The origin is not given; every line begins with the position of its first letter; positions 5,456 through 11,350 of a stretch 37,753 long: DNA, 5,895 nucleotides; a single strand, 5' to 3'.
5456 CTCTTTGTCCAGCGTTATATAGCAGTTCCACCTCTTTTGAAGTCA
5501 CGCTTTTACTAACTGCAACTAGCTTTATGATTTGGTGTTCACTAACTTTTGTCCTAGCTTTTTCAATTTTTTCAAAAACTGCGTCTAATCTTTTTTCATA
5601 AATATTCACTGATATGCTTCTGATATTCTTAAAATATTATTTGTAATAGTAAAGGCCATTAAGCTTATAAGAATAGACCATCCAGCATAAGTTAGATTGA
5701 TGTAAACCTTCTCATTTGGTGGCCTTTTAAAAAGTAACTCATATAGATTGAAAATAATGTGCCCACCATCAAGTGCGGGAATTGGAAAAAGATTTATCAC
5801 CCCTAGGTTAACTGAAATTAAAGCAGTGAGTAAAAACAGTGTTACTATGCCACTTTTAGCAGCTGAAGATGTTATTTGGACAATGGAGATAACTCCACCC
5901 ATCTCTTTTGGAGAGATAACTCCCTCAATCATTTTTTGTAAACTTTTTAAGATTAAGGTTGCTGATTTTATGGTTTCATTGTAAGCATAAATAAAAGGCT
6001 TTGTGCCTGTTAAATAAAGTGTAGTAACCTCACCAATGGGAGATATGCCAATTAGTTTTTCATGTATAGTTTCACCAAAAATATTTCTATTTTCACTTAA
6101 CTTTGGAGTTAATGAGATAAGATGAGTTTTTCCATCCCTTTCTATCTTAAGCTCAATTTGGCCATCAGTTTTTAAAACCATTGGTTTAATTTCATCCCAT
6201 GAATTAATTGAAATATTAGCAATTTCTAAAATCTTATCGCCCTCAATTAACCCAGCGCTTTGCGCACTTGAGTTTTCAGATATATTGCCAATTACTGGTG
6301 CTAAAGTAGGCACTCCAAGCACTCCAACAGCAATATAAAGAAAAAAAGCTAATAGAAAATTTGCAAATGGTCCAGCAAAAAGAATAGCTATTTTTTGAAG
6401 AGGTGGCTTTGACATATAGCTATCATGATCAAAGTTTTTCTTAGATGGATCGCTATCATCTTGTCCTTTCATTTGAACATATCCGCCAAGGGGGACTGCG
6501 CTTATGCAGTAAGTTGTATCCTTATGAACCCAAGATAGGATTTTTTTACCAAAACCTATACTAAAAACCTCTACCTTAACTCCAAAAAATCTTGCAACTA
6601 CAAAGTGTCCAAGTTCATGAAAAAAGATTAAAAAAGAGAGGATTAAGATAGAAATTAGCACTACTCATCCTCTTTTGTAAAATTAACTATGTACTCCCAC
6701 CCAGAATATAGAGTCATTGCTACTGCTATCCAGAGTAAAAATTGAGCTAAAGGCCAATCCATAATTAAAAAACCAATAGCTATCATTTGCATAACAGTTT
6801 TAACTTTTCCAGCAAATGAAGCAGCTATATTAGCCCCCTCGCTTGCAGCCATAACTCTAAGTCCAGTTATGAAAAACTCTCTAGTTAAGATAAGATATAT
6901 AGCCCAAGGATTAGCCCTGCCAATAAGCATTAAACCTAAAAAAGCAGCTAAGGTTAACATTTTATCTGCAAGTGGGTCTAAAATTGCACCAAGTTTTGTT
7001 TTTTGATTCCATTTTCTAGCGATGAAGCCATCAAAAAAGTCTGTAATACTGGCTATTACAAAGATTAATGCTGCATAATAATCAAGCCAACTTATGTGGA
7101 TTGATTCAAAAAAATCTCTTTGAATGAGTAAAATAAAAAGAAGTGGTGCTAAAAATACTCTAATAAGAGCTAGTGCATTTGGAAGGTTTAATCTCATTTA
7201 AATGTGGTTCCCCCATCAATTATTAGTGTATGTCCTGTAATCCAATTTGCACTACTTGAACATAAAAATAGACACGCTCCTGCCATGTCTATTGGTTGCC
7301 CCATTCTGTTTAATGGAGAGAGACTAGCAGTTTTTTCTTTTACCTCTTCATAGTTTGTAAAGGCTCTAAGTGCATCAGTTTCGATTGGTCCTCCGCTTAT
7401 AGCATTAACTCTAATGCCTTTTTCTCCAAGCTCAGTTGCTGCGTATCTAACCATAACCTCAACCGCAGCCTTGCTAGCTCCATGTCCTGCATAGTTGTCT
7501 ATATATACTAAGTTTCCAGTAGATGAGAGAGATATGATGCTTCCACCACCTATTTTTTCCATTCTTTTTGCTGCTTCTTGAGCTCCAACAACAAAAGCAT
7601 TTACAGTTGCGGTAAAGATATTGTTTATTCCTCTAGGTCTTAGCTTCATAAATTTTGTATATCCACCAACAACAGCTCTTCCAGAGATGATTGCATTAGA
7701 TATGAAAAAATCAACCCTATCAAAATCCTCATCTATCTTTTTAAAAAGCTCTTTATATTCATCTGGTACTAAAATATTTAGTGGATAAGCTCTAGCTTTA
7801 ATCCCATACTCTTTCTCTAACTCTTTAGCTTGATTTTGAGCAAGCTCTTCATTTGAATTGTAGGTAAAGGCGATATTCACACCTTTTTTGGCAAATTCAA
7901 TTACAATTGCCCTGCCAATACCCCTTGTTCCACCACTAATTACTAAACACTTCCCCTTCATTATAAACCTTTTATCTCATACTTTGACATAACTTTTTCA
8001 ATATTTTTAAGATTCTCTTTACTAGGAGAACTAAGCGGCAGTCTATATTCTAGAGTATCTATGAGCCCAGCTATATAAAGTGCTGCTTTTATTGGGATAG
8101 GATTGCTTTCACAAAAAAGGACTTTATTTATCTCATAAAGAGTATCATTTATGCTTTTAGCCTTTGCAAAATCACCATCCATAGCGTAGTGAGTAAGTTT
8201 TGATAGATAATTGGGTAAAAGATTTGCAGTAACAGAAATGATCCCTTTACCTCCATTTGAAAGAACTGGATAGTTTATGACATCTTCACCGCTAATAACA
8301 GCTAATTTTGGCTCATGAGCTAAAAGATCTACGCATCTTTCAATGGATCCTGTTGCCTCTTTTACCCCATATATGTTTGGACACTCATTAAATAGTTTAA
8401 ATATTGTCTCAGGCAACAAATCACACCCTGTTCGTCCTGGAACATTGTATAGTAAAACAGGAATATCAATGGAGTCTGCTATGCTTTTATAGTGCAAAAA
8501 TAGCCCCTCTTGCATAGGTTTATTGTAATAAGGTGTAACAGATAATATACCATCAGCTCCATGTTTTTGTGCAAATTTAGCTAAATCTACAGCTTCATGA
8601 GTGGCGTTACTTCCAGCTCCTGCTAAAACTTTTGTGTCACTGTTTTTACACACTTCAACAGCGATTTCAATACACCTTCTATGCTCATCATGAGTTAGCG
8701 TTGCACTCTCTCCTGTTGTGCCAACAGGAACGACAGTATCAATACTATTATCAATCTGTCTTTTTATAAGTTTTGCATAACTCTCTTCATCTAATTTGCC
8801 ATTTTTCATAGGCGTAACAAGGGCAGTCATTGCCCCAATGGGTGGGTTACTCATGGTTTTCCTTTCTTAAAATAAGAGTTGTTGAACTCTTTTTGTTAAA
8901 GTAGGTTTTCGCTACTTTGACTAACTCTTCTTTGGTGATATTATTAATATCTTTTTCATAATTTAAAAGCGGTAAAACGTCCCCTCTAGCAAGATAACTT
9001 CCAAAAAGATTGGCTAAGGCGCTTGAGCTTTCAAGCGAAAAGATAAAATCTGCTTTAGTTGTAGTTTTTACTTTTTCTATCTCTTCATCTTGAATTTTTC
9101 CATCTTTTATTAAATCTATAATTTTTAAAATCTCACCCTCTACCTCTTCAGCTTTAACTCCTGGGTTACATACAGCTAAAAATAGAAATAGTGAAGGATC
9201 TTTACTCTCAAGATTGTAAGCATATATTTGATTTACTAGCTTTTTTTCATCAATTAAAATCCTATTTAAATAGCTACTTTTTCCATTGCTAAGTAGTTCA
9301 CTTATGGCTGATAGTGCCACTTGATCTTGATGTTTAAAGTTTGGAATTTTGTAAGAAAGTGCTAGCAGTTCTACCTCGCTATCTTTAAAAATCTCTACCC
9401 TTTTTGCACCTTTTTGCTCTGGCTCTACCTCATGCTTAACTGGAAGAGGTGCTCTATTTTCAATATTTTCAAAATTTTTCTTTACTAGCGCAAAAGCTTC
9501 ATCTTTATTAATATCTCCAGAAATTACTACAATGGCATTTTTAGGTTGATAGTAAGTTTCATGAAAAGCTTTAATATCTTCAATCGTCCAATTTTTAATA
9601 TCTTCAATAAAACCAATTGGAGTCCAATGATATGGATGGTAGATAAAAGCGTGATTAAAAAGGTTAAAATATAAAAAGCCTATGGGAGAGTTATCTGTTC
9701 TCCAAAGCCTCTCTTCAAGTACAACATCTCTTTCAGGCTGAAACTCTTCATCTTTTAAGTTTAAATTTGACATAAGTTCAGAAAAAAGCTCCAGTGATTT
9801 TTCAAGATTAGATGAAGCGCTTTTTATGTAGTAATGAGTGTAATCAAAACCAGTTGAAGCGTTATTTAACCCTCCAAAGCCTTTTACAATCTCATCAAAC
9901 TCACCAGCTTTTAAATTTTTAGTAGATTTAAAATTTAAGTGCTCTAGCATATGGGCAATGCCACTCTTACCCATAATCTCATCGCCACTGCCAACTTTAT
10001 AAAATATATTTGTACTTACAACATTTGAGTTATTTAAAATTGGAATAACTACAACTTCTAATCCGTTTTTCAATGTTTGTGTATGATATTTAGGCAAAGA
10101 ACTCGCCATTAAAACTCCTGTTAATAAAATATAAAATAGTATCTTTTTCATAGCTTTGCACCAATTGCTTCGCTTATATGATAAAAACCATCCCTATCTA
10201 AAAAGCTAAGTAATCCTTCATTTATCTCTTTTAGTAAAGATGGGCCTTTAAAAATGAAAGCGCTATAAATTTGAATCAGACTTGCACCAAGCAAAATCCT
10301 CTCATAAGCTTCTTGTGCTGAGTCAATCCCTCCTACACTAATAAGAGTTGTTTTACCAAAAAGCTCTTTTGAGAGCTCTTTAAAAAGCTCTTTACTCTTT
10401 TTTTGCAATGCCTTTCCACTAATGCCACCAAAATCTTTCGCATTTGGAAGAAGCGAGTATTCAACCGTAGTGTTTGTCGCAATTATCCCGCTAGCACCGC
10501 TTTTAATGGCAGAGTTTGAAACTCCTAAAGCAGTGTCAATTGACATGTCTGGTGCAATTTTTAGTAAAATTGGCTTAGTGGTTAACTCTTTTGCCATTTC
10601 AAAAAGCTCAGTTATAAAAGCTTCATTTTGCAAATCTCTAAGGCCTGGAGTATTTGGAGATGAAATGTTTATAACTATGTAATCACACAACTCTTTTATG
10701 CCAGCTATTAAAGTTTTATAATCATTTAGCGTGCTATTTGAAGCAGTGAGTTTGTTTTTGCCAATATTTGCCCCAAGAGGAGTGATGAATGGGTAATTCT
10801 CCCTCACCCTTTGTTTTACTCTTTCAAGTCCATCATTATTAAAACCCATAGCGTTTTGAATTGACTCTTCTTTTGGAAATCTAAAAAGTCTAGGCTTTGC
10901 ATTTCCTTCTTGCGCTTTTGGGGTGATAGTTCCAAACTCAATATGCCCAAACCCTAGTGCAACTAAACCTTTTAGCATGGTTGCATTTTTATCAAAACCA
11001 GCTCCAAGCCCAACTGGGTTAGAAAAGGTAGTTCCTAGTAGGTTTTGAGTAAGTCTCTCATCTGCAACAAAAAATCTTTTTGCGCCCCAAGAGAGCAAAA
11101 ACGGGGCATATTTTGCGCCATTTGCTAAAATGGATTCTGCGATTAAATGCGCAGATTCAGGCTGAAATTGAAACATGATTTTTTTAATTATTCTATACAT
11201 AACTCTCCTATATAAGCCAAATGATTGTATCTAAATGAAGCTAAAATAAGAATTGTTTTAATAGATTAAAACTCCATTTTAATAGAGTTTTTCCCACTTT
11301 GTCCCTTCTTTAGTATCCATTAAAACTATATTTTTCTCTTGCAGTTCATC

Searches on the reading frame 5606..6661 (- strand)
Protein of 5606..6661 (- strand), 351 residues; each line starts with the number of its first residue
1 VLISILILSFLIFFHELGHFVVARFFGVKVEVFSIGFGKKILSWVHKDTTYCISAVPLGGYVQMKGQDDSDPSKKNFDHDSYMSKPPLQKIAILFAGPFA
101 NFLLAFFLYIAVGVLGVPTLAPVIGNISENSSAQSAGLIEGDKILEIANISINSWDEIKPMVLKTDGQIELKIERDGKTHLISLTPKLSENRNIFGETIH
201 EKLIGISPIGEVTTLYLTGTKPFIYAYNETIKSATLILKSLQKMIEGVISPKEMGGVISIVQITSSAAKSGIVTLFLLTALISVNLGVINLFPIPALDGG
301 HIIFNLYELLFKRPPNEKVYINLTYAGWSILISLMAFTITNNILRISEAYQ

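Call 74: search_protein_families(library=pfam, proteins=[window:5606-6661:-], max_evalue=0.00001)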
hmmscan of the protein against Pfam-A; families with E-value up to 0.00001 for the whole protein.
window:5606-6661:- (351 aa): 2 families
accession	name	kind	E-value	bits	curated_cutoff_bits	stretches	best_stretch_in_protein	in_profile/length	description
PF02163.28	Peptidase_M50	-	8.2e-67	225.2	27.2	1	5-333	3-220/221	Peptidase family M50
PF17820.7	PDZ_6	-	2.7e-06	27.4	27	1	123-175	1-54/54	PDZ domain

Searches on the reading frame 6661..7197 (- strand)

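Call 74: search_protein_families(library=pfam, proteins=[window:6661-7197:-], max_evalue=0.00001)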
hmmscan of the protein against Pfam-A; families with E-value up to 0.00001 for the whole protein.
window:6661-7197:- (178 aa): 1 family
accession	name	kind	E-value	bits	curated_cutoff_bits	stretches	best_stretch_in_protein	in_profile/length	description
PF01066.26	CDP-OH_P_transf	-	5.3e-42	144.2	22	1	3-163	1-151/152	CDP-alcohol phosphatidyltransferase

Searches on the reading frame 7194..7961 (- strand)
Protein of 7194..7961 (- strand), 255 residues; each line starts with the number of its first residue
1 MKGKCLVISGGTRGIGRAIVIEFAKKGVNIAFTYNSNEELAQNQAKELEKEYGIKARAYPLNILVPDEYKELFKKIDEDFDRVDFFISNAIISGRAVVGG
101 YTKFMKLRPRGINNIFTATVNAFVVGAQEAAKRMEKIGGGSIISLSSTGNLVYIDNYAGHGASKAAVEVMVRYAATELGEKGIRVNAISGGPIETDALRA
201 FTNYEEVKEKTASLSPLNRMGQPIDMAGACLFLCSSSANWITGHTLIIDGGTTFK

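Call 75: search_protein_families(library=pfam, proteins=[window:7194-7961:-], max_evalue=0.00001)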
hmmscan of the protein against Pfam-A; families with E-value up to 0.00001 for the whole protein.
window:7194-7961:- (255 aa): 2 families
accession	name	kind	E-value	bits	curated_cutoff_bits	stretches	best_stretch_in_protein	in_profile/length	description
PF13561.12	adh_short_C2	-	1.2e-60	205.5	27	1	13-253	6-236/236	Enoyl-(Acyl carrier protein) reductase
PF00106.31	adh_short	-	2.3e-35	122.3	26.6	1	4-201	1-190/195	short chain dehydrogenase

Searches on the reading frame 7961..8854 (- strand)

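Call 75: search_protein_families(library=pfam, proteins=[window:7961-8854:-], max_evalue=0.00001)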
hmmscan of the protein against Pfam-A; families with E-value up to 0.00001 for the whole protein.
window:7961-8854:- (297 aa): 1 family
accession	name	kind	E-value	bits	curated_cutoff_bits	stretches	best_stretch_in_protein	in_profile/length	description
PF00701.28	DHDPS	-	5.6e-86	288.3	22.1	1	7-290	4-287/289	Dihydrodipicolinate synthetase family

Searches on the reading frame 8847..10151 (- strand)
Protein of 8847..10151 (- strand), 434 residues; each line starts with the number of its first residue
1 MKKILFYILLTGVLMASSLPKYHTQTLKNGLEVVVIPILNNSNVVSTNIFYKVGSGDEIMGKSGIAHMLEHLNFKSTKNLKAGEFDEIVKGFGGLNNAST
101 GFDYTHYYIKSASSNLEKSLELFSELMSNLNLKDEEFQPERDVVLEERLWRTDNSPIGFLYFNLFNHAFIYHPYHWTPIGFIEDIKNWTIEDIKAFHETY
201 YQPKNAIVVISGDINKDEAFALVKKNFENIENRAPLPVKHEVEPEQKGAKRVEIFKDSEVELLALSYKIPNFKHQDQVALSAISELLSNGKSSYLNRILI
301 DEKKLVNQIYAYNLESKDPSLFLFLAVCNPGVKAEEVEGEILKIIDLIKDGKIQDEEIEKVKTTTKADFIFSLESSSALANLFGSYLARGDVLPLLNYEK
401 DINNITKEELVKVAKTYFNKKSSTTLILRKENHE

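Call 75: search_protein_families(library=pfam, proteins=[window:8847-10151:-], max_evalue=0.00001)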
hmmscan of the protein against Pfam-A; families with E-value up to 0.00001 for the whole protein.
window:8847-10151:- (434 aa): 2 families
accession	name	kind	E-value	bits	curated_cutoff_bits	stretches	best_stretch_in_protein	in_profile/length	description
PF05193.26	Peptidase_M16_C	-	9.2e-37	127.1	23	1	187-363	1-179/181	Peptidase M16 inactive domain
PF00675.25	Peptidase_M16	-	4.4e-21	75.8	22.3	1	41-148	9-116/149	Insulinase (Peptidase family M16)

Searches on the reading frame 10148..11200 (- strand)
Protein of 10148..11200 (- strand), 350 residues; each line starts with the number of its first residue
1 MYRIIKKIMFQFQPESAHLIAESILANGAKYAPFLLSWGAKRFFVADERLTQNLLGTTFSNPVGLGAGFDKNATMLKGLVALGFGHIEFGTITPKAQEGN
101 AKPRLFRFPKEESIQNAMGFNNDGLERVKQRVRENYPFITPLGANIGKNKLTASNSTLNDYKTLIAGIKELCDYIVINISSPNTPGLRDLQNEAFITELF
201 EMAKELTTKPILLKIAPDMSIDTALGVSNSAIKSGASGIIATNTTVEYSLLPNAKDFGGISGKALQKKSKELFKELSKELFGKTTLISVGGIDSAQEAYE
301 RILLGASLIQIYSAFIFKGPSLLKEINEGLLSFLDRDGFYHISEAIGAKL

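Call 75: search_protein_families(library=pfam, proteins=[window:10148-11200:-], max_evalue=0.00001)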
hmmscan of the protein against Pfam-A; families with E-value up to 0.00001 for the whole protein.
window:10148-11200:- (350 aa): 1 family
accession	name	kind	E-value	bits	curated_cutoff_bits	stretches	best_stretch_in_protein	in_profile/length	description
PF01180.27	DHO_dh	-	5.8e-70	236.2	27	1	50-334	2-291/291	Dihydroorotate dehydrogenase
